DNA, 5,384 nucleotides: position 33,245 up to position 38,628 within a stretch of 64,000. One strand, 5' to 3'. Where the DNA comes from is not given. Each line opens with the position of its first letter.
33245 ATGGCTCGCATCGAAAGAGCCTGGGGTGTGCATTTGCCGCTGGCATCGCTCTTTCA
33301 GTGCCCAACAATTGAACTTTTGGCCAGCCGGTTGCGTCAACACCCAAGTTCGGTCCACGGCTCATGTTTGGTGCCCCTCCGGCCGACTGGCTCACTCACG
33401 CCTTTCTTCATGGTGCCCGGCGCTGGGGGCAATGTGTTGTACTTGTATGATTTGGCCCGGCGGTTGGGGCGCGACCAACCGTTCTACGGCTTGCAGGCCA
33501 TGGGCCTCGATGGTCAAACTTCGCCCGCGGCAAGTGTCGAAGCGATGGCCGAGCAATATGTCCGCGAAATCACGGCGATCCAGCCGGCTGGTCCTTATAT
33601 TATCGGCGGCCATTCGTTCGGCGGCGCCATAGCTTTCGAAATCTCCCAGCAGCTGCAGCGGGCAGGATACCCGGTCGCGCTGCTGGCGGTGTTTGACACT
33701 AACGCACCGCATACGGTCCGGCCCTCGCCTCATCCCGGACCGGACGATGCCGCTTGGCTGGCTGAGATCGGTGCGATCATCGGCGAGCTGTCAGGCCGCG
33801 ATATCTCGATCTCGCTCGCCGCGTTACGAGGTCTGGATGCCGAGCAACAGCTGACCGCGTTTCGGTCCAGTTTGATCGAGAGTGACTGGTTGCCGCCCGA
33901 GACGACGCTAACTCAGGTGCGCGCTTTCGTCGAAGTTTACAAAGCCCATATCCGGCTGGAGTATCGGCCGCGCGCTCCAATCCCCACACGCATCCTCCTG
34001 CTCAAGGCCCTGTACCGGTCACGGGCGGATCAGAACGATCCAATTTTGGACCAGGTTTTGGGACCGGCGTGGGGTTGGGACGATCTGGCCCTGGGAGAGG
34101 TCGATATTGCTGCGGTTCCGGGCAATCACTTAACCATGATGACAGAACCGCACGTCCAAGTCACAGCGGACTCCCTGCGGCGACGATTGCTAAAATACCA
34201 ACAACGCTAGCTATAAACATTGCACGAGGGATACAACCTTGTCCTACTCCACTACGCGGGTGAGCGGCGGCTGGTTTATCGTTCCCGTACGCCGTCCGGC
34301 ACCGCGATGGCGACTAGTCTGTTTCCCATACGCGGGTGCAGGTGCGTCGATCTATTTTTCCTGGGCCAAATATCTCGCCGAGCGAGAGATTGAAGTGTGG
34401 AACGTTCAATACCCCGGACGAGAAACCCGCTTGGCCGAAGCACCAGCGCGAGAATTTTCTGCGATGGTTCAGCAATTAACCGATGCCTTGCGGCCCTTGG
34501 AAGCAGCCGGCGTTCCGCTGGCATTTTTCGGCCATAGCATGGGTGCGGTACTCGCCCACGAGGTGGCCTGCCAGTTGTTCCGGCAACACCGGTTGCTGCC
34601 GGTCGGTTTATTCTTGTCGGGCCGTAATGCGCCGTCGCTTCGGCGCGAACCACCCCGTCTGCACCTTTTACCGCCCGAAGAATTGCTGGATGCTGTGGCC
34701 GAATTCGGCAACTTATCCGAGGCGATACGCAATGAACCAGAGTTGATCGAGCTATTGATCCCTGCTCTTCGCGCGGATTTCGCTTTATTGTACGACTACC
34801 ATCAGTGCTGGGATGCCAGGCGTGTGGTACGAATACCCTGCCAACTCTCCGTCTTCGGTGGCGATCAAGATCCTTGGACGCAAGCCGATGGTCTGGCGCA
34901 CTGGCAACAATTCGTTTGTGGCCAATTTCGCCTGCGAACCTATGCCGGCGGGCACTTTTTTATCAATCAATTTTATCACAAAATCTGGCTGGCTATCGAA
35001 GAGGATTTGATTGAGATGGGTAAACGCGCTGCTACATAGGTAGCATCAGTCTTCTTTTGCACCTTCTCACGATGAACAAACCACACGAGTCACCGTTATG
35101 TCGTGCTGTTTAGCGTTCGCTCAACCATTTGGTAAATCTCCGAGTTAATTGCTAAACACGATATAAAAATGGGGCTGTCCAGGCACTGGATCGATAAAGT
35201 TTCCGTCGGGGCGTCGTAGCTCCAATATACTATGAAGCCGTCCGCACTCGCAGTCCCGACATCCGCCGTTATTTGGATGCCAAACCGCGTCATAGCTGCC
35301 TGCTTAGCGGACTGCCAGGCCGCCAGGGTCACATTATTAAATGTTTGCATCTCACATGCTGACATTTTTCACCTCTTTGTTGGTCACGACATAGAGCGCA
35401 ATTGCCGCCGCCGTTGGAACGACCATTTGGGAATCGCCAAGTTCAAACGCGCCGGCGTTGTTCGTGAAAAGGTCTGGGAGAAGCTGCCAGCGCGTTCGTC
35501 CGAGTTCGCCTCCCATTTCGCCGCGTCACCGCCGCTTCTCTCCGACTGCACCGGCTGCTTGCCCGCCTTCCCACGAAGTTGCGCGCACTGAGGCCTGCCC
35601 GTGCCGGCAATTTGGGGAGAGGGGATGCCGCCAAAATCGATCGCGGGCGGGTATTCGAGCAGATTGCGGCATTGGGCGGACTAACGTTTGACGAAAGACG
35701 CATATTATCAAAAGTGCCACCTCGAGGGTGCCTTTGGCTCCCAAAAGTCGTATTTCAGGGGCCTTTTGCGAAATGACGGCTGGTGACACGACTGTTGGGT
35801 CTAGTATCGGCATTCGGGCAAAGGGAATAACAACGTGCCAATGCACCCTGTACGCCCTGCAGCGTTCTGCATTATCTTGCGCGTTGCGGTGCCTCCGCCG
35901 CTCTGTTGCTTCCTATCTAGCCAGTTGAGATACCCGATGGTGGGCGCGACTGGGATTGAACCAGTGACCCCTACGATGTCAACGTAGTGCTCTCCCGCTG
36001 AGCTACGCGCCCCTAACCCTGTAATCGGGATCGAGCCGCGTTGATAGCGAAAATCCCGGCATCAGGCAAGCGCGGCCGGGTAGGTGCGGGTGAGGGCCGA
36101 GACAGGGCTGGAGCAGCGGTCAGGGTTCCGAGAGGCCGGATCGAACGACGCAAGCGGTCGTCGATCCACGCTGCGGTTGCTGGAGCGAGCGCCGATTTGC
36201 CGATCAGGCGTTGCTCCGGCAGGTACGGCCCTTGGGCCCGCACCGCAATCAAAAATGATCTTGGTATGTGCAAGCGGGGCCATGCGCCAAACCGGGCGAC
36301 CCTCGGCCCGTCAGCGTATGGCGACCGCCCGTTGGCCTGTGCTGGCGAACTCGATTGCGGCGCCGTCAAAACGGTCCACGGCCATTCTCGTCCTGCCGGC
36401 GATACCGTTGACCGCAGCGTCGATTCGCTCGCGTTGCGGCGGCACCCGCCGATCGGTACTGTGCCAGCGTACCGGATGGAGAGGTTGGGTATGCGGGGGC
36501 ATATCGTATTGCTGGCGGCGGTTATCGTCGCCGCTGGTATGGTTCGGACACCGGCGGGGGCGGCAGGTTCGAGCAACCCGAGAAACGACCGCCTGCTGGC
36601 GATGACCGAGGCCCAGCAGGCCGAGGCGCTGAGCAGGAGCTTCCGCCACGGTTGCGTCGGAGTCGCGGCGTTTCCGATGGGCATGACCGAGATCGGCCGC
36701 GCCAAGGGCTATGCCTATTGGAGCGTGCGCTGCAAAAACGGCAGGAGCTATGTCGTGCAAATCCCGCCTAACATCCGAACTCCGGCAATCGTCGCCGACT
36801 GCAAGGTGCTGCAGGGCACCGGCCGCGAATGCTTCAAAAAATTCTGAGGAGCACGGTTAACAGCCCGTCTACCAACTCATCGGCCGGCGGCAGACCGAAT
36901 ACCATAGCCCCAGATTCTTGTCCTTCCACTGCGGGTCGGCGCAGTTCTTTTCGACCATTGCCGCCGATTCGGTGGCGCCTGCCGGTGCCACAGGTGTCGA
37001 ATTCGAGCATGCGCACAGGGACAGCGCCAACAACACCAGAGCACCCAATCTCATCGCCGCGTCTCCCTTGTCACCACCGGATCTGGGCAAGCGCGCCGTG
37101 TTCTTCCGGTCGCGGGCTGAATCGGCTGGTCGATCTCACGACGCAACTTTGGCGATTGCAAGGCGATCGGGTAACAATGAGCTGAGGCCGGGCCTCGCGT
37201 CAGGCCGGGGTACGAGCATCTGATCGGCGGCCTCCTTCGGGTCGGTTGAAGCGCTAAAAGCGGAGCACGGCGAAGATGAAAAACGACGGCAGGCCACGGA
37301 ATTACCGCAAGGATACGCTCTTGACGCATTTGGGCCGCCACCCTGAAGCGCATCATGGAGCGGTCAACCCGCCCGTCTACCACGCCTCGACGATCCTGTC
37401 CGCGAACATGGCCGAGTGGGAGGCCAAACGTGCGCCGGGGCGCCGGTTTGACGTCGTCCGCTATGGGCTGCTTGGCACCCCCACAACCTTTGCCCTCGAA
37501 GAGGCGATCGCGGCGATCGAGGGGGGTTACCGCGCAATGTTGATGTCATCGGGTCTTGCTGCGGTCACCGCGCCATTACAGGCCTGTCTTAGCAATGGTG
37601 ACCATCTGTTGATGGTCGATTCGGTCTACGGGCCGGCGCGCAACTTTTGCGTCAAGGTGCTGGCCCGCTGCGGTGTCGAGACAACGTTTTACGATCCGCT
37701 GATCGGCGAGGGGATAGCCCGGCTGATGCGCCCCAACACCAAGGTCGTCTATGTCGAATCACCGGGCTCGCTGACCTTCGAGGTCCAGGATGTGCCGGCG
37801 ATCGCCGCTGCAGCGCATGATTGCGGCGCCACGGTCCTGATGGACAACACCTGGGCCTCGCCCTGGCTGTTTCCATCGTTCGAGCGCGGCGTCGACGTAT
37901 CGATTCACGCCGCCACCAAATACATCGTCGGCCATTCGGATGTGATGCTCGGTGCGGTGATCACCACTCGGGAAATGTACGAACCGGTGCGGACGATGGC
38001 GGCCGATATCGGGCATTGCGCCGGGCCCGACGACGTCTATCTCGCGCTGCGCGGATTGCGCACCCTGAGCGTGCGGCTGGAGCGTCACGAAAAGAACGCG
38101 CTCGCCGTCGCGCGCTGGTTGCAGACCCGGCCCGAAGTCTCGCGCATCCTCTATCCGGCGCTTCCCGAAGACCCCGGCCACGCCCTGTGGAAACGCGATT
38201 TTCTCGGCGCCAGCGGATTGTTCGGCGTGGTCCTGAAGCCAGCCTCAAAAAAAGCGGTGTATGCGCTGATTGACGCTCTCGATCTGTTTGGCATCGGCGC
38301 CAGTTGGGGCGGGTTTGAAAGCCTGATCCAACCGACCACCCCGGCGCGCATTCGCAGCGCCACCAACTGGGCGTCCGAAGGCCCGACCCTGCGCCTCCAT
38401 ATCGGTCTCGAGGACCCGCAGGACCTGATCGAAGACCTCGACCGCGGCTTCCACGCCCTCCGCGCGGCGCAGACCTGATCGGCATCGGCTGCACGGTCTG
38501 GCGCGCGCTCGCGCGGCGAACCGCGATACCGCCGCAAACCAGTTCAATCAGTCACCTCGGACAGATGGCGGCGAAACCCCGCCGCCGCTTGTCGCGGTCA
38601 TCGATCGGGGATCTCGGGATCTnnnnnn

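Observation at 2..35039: Eight-module beta-amino-fatty-acid lipopeptide assembly line (iturin/puwainaphycin-like logic) in a proteobacterial genome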

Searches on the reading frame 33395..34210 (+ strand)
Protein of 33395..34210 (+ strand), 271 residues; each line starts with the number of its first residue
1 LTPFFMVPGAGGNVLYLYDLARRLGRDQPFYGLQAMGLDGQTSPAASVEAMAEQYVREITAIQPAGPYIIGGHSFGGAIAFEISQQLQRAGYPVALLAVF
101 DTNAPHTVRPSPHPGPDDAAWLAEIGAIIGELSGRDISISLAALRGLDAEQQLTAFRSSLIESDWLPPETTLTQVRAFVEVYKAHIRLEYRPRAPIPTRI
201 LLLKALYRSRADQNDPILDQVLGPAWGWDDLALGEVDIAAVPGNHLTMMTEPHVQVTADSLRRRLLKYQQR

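Call 43: search_protein_families(library=ncbifam, proteins=[window:33395-34210:+], max_evalue=0.00001)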
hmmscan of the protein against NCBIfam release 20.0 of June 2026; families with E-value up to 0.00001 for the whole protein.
window:33395-34210:+ (271 aa): 2 families
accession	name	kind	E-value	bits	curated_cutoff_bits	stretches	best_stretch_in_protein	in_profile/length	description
NF040607.1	mycolic_Pks13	equivalog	1.4e-19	69.1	2100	1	2-268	1424-1678/1680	polyketide synthase Pks13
NF007605.2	PRK10252.1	equivalog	7.2e-10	37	2400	1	10-108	1074-1172/1292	enterobactin non-ribosomal peptide synthetase EntF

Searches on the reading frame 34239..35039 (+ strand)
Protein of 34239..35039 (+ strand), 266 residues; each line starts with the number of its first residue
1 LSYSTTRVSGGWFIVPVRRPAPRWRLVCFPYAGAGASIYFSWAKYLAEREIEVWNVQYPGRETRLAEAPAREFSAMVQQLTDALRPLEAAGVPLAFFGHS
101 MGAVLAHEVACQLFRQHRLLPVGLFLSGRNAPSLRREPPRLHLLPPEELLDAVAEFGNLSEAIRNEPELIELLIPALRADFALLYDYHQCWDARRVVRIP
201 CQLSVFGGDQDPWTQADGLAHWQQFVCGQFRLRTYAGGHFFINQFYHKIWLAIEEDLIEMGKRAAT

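Call 5: search_protein_families(library=pfam, proteins=[window:34239-35039:+], max_evalue=0.001)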
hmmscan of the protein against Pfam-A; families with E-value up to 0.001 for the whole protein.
window:34239-35039:+ (266 aa): 4 families
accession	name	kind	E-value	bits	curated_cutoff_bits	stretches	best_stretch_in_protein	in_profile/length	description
PF00975.26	Thioesterase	-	2.7e-41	142.7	26.4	1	25-244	2-212/226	Thioesterase domain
PF12697.13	Abhydrolase_6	-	5e-11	44.1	26.3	1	33-240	6-205/217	Alpha/beta hydrolase family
PF12146.15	Hydrolase_4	-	7.6e-05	22.6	27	1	22-110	3-94/239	Serine aminopeptidase, S33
PF00561.26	Abhydrolase_1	-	0.00043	20.5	25.8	0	33-117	9-92/245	alpha/beta hydrolase fold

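Call 11: find_encoding_contigs(protein=window:34239-35039:+, flank=10000, max_places=4)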
Protein window:34239-35039:+ (266 aa): 1 contig read that carries it; 1 place shown.
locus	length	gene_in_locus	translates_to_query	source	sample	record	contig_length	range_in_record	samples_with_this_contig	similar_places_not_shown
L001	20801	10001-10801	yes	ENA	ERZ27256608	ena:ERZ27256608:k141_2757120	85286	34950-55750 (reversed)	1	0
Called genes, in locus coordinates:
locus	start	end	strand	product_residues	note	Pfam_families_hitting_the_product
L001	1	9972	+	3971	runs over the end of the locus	PF00668:Condensation, PF18563:TubC_N, PF00501:AMP-binding, PF13193:AMP-binding_C, PF00550:PP-binding, PF00668:Condensation, PF00501:AMP-binding, PF08241:Methyltransf_11, +10 more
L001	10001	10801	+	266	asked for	PF00975:Thioesterase, PF12697:Abhydrolase_6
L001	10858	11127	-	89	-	-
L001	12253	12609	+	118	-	-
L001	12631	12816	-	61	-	-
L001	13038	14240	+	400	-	PF01053:Cys_Met_Meta_PP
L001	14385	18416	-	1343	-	PF03706:LPG_synthase_TM (weak), PF09924:LPG_synthase_C, PF06057:VirJ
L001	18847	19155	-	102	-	PF00884:Sulfatase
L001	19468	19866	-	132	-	PF00884:Sulfatase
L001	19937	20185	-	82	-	-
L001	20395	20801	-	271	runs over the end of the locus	-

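Call 24: list_cluster_members(proteins=[window:34239-35039:+, window:37276-38478:+, window:38623-42654:-, window:46296-49019:-, window:50481-51461:-, window:51499-52350:-, window:52362-53867:-, window:54236-55450:-, window:55904-57193:-, window:62768-63514:-])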
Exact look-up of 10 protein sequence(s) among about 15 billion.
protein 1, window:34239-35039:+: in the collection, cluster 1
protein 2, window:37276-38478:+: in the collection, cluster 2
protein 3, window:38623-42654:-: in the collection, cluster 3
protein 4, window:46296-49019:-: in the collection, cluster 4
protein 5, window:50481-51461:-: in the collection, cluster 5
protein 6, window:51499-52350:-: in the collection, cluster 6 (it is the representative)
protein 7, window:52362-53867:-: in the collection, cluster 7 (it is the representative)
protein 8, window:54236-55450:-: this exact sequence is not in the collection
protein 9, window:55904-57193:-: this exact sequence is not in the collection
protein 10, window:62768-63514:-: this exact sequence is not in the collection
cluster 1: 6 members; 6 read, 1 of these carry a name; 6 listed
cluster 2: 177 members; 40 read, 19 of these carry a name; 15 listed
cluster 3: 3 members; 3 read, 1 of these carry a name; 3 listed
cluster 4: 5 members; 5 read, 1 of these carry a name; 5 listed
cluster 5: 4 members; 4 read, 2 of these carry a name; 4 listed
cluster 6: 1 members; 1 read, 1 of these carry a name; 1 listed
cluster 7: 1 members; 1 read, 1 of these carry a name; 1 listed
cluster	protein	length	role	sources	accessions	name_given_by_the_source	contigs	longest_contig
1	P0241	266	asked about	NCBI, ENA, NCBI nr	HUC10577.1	MAG TPA: alpha/beta fold hydrolase [Stellaceae bacterium] | alpha/beta fold hydrolase [Stellaceae bacterium]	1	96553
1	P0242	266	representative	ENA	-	-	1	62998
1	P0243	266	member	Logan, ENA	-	-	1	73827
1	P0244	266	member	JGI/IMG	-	-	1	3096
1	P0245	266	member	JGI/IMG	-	-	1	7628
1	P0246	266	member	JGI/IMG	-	-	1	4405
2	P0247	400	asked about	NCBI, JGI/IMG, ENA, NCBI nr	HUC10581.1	MAG TPA: cystathionine beta-lyase [Stellaceae bacterium] | cystathionine beta-lyase [Stellaceae bacterium]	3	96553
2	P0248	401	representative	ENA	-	-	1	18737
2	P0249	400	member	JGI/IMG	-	cysteine-S-conjugate beta-lyase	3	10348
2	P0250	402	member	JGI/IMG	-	cysteine-S-conjugate beta-lyase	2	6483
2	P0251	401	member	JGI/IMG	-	cysteine-S-conjugate beta-lyase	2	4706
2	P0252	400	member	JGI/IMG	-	cysteine-S-conjugate beta-lyase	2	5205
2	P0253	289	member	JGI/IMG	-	cysteine-S-conjugate beta-lyase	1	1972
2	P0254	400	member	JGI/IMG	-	cystathionine beta-lyase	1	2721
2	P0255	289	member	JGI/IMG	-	cystathionine beta-lyase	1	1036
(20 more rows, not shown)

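Call 43: search_protein_families(library=ncbifam, proteins=[window:34239-35039:+], max_evalue=0.00001)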
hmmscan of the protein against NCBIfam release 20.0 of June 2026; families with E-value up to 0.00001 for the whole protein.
window:34239-35039:+ (266 aa): 0 families

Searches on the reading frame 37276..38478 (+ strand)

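Call 22: search_protein_families(library=pfam, proteins=[window:37276-38478:+], max_evalue=0.00001)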
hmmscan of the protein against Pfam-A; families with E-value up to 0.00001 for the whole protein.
window:37276-38478:+ (400 aa): 1 family
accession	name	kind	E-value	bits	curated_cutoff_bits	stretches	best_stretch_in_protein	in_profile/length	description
PF01053.26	Cys_Met_Meta_PP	-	2.2e-107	359.4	27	1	13-392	1-380/381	Cys/Met metabolism PLP-dependent enzyme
